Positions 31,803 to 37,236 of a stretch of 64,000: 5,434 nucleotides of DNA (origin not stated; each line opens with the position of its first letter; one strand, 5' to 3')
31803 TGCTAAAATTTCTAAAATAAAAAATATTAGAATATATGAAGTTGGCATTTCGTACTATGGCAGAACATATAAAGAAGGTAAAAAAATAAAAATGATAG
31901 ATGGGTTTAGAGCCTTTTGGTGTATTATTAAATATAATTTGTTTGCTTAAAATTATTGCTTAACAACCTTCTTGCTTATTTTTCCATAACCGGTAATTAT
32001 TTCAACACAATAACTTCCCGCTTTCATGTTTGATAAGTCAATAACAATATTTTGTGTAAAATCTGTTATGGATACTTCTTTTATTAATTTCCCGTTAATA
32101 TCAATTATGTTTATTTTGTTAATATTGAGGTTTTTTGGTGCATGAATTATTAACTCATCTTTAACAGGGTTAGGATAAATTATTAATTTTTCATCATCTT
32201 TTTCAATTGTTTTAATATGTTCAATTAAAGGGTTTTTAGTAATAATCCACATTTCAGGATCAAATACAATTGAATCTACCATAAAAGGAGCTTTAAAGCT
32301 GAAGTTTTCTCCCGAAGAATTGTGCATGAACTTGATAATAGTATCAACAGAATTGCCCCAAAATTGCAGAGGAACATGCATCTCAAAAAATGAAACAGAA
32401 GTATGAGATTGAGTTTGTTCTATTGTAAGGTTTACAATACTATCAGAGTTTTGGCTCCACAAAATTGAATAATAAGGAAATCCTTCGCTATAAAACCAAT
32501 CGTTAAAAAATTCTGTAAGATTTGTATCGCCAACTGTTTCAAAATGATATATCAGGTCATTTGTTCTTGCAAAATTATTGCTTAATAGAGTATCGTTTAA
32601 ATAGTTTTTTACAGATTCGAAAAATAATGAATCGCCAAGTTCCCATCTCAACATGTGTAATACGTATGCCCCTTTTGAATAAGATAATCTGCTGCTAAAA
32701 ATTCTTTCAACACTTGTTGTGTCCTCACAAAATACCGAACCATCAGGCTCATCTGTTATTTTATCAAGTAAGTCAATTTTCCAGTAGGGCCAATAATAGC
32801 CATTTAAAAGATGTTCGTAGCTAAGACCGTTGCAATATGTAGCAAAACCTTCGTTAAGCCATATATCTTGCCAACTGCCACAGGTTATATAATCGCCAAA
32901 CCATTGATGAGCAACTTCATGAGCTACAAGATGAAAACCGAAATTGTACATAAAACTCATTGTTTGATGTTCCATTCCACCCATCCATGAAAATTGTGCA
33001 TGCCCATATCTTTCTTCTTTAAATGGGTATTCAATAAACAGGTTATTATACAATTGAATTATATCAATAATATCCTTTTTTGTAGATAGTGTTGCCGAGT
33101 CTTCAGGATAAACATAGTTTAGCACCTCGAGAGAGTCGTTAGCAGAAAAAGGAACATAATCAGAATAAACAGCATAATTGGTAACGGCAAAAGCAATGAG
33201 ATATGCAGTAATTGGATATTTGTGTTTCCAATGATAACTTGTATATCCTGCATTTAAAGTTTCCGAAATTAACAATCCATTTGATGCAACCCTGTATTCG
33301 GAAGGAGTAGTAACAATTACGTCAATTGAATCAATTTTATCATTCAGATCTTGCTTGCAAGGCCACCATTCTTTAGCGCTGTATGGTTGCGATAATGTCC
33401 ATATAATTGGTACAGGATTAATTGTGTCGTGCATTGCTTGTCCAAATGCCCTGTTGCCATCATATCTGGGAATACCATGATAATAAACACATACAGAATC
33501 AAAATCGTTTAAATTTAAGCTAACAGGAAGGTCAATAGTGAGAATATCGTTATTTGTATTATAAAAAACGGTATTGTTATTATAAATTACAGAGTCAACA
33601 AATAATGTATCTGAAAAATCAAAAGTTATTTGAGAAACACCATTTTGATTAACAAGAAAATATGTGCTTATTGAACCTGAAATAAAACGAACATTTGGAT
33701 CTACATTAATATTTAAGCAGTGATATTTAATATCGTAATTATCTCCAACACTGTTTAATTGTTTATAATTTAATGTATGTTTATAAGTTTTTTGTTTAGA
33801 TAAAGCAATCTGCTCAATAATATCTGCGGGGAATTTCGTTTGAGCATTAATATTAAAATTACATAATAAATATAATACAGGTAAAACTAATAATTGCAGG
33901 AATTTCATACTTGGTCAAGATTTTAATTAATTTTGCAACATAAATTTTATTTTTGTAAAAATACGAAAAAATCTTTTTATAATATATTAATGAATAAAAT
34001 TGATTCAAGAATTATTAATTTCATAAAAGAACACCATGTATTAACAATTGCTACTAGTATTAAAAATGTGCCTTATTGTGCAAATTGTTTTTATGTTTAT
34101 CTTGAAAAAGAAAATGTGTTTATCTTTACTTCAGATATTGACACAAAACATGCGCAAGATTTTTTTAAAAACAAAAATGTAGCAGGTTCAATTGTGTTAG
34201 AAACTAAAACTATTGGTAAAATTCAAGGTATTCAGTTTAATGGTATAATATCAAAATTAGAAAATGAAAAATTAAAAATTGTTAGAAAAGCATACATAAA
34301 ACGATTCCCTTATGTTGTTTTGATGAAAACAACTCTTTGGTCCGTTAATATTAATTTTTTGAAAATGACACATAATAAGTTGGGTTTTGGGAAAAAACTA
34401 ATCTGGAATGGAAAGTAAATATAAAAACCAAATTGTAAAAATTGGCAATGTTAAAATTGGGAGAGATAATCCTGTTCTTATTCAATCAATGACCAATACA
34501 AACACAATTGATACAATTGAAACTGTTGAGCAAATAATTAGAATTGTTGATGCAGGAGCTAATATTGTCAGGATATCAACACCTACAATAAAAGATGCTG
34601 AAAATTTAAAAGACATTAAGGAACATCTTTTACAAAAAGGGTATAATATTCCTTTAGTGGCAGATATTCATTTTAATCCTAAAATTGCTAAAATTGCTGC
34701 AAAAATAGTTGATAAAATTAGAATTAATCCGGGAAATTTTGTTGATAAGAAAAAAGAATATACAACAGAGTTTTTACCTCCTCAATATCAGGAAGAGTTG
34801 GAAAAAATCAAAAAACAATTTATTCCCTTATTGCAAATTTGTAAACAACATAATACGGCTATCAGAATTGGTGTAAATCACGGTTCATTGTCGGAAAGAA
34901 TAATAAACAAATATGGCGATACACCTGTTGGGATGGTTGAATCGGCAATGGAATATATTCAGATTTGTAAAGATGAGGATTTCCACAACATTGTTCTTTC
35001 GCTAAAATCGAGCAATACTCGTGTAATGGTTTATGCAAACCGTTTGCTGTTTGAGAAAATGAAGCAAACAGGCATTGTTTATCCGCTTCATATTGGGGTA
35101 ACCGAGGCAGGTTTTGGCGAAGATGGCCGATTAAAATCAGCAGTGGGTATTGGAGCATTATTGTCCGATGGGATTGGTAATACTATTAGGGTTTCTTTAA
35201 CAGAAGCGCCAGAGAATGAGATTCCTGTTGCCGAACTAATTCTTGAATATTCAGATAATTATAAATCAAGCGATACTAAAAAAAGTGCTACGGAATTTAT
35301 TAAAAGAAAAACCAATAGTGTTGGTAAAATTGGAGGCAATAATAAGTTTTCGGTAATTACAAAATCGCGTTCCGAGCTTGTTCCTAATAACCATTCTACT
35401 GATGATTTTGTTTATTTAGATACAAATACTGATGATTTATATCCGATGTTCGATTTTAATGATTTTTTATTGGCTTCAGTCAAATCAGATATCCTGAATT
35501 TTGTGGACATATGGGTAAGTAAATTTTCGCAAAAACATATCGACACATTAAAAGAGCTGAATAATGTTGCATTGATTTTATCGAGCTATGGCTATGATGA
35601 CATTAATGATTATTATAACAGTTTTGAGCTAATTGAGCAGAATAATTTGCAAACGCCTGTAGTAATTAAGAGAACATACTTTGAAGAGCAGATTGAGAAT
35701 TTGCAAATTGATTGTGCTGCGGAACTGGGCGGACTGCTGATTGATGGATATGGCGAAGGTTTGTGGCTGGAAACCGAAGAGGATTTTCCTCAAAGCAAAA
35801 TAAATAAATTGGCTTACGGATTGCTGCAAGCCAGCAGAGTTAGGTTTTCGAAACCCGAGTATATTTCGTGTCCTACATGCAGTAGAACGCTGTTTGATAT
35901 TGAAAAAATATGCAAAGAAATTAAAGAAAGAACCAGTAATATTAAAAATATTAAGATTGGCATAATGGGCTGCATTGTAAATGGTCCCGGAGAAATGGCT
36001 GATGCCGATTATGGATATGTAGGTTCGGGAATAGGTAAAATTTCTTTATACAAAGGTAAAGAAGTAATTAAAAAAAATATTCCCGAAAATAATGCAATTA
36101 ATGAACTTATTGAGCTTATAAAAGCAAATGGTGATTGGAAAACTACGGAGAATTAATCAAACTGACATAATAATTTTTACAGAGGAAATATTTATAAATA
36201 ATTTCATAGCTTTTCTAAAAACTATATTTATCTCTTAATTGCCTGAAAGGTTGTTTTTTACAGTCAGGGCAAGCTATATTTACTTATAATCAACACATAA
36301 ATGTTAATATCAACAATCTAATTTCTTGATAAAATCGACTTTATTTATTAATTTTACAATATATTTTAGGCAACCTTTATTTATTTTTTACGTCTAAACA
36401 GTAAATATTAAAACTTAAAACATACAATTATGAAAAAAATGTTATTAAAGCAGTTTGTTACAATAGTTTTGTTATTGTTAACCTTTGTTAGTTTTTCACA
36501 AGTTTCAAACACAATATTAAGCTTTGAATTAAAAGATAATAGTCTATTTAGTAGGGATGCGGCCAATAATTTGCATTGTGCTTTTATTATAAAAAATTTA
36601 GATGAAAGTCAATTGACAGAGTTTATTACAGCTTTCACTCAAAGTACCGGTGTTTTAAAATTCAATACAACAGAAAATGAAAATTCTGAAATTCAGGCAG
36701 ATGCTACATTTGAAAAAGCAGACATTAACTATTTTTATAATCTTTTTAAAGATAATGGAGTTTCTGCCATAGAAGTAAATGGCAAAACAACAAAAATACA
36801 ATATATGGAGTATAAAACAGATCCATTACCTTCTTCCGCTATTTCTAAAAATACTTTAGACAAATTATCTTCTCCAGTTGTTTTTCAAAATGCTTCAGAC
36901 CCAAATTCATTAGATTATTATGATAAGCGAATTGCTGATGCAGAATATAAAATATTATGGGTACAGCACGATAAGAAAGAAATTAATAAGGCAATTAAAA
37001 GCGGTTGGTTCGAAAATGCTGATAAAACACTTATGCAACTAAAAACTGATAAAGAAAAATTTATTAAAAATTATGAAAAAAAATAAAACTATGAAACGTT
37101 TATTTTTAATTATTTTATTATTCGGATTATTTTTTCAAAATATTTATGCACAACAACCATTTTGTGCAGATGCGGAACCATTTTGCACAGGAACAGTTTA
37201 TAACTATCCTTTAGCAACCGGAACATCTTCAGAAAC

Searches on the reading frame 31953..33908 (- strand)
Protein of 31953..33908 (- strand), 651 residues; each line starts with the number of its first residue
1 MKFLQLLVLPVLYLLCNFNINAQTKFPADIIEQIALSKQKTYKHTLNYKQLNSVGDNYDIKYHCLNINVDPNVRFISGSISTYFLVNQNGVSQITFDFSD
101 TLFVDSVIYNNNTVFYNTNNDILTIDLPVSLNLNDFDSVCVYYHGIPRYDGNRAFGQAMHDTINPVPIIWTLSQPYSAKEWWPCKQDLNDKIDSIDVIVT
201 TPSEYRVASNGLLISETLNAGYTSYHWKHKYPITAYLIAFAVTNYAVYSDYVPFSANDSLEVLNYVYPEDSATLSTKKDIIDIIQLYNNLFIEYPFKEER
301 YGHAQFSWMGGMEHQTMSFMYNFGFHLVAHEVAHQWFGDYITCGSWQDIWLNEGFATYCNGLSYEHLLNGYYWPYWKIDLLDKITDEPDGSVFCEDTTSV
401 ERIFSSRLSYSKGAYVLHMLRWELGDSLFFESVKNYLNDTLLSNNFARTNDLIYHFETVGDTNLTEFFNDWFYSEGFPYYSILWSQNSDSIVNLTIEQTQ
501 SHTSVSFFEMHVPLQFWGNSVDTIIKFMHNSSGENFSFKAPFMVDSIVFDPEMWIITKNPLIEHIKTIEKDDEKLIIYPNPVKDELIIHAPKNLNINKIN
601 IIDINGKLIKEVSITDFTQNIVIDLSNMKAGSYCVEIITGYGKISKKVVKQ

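Call 17: search_protein_families(library=pfam, proteins=[window:31953-33908:-], max_evalue=0.00001)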
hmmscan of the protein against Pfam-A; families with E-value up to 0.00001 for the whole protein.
window:31953-33908:- (651 aa): 3 families
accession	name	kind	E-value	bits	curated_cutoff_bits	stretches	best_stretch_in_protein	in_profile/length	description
PF01433.26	Peptidase_M1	-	5.1e-27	95.3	27.7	1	326-471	69-218/218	Peptidase family M1 domain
PF18962.6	Por_Secre_tail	-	3.6e-14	53.3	27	1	577-649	1-74/75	Secretion system C-terminal sorting domain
PF17900.6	Peptidase_M1_N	-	1.6e-07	32.1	25.8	1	59-237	6-186/186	Peptidase M1 N-terminal domain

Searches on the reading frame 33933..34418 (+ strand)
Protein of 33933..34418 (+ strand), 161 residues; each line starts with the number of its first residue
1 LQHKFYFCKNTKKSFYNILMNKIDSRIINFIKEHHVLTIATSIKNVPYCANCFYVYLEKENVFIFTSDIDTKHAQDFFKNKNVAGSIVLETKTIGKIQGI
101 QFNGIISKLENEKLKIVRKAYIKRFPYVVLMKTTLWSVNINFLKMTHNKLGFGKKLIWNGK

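Call 17: search_protein_families(library=pfam, proteins=[window:33933-34418:+], max_evalue=0.00001)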
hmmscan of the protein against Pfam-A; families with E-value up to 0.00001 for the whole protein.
window:33933-34418:+ (161 aa): 0 families

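Call 39: search_protein_families(library=ncbifam, proteins=[window:33933-34418:+], max_evalue=0.001)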
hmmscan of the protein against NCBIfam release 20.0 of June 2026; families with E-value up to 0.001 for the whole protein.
window:33933-34418:+ (161 aa): 1 family
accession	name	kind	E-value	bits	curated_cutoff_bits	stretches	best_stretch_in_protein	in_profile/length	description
NF002900.0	PRK03467.1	equivalog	3.6e-39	133.9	176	1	26-159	9-142/150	YhbP family protein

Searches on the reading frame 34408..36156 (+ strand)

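Call 7: search_protein_families(library=pfam, proteins=[window:34408-36156:+])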
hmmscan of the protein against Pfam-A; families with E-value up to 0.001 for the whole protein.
window:34408-36156:+ (582 aa): 1 family
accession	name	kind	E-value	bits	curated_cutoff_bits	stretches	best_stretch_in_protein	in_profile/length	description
PF04551.19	GcpE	-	2.7e-127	424.9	32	2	9-284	3-249/343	GcpE protein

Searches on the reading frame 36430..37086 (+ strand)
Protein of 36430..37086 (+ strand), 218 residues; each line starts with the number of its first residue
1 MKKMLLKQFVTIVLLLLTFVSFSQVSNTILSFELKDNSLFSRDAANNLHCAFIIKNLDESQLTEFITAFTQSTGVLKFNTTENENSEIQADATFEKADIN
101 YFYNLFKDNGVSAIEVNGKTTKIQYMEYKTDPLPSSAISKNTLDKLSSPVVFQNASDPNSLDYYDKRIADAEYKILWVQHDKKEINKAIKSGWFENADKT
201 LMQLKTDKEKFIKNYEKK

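Call 7: search_protein_families(library=pfam, proteins=[window:36430-37086:+])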
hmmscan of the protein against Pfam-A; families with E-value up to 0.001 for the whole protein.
window:36430-37086:+ (218 aa): 0 families

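Call 9: find_encoding_contigs(protein=window:36430-37086:+, flank=3000, max_places=6)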
Protein window:36430-37086:+ (218 aa): 4 contigs read that carry it; 2 places shown.
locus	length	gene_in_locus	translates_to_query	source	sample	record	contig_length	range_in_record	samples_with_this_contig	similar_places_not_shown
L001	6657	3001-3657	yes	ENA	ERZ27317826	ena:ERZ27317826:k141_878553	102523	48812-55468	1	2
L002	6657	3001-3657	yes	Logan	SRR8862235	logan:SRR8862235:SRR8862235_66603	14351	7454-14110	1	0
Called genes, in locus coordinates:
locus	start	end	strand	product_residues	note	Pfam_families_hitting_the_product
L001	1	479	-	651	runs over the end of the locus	PF17900:Peptidase_M1_N (weak), PF01433:Peptidase_M1, PF18962:Por_Secre_tail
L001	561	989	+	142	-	-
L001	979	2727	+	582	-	PF04551:GcpE, PF26540:GcpE_C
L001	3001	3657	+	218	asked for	-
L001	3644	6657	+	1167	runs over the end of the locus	PF13573:SprB, PF00801:PKD (weak), PF18911:PKD_4, PF13585:CHU_C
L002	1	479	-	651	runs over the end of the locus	PF17900:Peptidase_M1_N (weak), PF01433:Peptidase_M1, PF18962:Por_Secre_tail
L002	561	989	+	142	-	-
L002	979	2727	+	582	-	PF04551:GcpE, PF26540:GcpE_C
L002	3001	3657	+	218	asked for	-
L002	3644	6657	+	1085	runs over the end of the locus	?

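Call 31: find_homologous_proteins(query=window:36430-37086:+)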
Query window:36430-37086:+ (218 aa): 3 proteins with E <= 0.001 among 154 candidates.
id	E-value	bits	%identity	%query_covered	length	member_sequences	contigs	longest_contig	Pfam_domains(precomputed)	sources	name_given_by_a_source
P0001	4.5e-135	466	100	100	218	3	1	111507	-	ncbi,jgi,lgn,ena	-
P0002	2.9e-58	215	52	98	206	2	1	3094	-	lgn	-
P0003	4.7e-51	191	50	98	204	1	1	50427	-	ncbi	-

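Call 32: find_encoding_contigs(protein=P0003, flank=6000, max_places=4)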
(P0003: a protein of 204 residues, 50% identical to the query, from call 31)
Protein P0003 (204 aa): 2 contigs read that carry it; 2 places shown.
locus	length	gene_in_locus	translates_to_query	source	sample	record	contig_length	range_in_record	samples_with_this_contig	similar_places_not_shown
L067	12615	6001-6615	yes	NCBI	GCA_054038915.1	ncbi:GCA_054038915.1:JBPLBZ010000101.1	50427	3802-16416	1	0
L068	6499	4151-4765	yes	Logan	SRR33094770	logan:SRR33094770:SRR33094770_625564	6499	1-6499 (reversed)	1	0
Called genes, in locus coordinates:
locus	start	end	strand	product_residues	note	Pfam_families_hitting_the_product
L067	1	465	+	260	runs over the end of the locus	PF08239:SH3_3, PF18348:SH3_16, PF00877:NLPC_P60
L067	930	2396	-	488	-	PF03553:Na_H_antiporter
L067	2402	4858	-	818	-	PF13807:GNVR, PF13614:AAA_31, PF01656:CbiA (weak)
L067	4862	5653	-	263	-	PF02563:Poly_export, PF10531:SLBB (weak), PF22461:SLBB_2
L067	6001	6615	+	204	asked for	-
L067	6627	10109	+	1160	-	PF00801:PKD (weak), PF13573:SprB, PF00801:PKD, PF18911:PKD_4, PF13585:CHU_C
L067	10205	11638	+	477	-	PF02321:OEP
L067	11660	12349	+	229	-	PF02224:Cytidylate_kin, PF13189:Cytidylate_kin2, PF13238:AAA_18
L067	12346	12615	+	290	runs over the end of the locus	PF02401:LYTB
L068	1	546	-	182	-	?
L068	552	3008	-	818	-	PF13807:GNVR, PF13614:AAA_31, PF01656:CbiA (weak)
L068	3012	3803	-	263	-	PF02563:Poly_export, PF10531:SLBB (weak), PF22461:SLBB_2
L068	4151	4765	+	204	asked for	-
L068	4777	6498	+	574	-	?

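Call 33: find_encoding_contigs(protein=P0002, flank=3000, max_places=4)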
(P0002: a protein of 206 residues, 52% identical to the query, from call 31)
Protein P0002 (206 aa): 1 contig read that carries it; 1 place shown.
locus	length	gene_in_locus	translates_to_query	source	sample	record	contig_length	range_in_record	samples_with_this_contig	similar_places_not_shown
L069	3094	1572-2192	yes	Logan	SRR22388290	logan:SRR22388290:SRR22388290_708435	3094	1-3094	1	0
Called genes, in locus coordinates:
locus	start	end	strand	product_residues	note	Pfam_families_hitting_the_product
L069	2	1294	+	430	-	?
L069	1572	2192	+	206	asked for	-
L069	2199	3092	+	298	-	?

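Call 39: search_protein_families(library=ncbifam, proteins=[window:36430-37086:+], max_evalue=0.001)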
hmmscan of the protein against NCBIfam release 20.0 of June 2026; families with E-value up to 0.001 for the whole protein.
window:36430-37086:+ (218 aa): 1 family
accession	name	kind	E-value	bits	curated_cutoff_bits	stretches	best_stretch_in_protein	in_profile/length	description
NF045759.1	NamurgluKinAmgK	equivalog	0.00041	19.6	550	1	85-205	58-179/324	N-acetylmuramate/N-acetylglucosamine kinase AmgK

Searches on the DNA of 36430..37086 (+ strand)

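Call 77: search_rna_families(source=L067, start=380, end=960, threshold=evalue, max_evalue=1)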
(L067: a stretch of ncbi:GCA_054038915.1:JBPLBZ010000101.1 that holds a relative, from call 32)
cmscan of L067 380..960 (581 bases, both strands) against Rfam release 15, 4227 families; matches with E-value up to 1: 3.
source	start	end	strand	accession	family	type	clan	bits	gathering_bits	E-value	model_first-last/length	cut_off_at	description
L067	451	515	+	RF02844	RefA9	Gene; antisense;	-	22.3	49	0.52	1-64/64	no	Enterococcus sRNA A9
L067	463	535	-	RF00834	mir-268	Gene; miRNA;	-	19.6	47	0.87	1-89/89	no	mir-268 microRNA precursor family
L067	876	947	+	RF00455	mir-15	Gene; miRNA;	CL00085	15.5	57.3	0.92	1-88/88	no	mir-15 microRNA precursor family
